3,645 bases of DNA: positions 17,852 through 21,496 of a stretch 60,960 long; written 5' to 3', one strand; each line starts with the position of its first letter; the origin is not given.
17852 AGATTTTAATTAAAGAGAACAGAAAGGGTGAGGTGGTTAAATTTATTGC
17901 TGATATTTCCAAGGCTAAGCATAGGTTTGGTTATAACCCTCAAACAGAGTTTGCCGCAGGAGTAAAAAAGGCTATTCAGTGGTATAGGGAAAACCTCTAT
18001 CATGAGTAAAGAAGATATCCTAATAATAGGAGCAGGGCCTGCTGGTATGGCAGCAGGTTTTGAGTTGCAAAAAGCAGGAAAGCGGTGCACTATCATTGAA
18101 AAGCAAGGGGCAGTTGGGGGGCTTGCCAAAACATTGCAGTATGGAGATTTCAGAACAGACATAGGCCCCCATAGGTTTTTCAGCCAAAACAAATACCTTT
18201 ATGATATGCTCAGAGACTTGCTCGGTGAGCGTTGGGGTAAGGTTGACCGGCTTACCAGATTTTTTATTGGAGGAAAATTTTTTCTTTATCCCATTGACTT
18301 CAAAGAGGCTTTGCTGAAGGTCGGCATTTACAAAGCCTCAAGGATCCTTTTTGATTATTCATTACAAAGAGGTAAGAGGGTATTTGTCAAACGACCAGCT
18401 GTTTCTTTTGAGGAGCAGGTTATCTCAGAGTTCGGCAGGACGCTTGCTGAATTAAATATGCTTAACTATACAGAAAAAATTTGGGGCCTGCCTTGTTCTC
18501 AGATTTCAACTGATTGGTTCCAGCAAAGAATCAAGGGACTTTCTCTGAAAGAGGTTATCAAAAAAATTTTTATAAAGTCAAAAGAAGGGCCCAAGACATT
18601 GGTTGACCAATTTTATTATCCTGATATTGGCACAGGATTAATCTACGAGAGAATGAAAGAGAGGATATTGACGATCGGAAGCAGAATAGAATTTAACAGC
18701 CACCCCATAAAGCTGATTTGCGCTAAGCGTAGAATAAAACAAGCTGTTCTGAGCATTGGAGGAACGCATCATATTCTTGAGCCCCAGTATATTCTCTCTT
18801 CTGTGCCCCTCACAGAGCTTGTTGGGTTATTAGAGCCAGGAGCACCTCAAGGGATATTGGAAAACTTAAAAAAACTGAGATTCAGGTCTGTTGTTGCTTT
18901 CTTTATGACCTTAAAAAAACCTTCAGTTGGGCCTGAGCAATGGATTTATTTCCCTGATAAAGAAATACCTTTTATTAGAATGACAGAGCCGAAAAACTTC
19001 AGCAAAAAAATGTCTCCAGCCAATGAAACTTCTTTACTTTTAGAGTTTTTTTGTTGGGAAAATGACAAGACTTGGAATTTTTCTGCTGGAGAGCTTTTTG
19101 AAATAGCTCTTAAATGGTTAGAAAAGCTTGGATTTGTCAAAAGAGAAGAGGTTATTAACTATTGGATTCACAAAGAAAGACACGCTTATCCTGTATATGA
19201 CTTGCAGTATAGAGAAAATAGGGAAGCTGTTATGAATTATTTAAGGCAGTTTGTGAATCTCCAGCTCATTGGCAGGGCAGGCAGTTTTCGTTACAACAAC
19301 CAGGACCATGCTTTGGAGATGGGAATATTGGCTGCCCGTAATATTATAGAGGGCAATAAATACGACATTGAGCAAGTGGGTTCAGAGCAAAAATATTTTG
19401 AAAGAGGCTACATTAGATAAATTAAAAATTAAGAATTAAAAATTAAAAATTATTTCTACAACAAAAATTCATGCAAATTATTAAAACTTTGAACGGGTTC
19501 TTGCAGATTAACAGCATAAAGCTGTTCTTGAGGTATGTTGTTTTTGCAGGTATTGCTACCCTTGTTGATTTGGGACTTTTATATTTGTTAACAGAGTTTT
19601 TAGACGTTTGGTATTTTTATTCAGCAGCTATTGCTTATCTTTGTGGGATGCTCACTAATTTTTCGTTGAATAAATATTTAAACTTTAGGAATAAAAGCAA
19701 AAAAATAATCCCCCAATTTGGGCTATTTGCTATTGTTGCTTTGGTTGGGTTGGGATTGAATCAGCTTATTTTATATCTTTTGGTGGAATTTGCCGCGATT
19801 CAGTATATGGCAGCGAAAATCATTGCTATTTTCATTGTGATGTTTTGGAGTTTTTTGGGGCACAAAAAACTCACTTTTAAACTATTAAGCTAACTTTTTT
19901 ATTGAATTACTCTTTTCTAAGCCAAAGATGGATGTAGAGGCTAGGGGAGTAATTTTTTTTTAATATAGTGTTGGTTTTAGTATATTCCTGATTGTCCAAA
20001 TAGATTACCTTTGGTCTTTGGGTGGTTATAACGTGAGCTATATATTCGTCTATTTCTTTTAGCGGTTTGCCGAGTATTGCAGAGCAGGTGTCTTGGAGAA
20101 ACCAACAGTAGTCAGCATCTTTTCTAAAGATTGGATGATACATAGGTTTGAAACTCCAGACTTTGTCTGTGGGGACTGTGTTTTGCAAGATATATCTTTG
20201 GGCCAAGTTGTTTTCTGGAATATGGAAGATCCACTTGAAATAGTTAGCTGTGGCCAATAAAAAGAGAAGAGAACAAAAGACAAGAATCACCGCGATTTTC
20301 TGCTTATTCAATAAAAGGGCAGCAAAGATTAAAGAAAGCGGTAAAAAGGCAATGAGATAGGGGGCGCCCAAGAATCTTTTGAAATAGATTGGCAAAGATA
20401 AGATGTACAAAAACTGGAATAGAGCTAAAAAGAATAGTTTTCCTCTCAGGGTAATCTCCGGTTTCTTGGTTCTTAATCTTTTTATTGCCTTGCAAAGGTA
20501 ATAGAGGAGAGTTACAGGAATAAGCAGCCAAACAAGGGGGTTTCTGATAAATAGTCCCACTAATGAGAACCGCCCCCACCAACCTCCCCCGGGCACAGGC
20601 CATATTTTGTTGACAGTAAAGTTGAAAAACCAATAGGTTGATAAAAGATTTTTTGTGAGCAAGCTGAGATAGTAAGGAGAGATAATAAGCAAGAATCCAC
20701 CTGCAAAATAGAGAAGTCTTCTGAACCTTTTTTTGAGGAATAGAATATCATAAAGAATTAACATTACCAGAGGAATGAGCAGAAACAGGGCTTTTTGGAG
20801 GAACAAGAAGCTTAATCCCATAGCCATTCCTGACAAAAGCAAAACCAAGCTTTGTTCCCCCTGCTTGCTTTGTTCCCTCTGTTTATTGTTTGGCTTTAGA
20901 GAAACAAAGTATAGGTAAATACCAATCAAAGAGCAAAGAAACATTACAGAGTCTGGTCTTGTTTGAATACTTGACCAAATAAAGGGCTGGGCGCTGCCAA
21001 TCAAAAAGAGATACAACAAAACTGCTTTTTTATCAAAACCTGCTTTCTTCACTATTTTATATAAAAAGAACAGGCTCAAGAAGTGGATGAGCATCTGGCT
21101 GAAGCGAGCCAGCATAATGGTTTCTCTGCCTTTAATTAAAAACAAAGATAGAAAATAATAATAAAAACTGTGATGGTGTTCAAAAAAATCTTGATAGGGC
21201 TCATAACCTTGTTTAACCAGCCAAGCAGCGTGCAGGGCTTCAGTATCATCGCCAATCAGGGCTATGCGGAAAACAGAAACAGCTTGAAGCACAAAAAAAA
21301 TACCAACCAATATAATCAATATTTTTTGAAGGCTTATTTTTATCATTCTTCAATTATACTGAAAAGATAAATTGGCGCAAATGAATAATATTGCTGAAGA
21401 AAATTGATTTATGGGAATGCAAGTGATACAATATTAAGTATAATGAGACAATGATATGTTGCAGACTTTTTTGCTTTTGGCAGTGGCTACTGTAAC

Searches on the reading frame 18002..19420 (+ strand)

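Call 36: search_protein_families(library=pfam, proteins=[window:18002-19420:+], max_evalue=0.0001)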
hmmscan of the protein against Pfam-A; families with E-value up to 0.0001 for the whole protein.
window:18002-19420:+ (472 aa): 10 families
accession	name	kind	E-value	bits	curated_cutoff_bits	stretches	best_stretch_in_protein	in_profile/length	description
PF01593.30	Amino_oxidase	-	1.1e-16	61.6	19.8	1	14-449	2-443/443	Flavin containing amine oxidoreductase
PF13450.12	NAD_binding_8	-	1.5e-15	57.6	21.9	1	8-73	1-68/68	NAD(P)-binding Rossmann-like domain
PF00890.30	FAD_binding_2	-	4.5e-08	33.1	20.4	1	5-40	1-36/414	FAD binding domain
PF03275.19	GLF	-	5.5e-08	33.2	26.3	0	289-350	98-157/203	UDP-galactopyranose mutase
PF12831.13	FAD_oxidored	-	6.4e-07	29.5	27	1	5-42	1-38/416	FAD dependent oxidoreductase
PF01494.25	FAD_binding_3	-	7.1e-07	29.2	22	1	5-36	3-34/349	FAD binding domain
PF13738.12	Pyr_redox_3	-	5e-06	26.4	30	1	7-38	1-33/305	Pyridine nucleotide-disulphide oxidoreductase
PF01266.30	DAO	-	1.7e-05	24.9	27.9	1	5-49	1-50/353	FAD dependent oxidoreductase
PF03486.20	HI0933_like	-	2.2e-05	24.5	50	1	5-39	2-36/244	HI0933-like protein Rossmann domain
PF07992.20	Pyr_redox_2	-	3.9e-05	23.7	26.1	1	5-37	2-34/291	Pyridine nucleotide-disulphide oxidoreductase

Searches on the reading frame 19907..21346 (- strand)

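Call 36: search_protein_families(library=pfam, proteins=[window:19907-21346:-], max_evalue=0.0001)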
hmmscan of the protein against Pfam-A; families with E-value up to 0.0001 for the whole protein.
window:19907-21346:- (479 aa): 1 family
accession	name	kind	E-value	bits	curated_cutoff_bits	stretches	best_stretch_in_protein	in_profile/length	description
PF02366.24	PMT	-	1.3e-05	25.3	22.7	1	69-232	74-237/245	Dolichyl-phosphate-mannose-protein mannosyltransferase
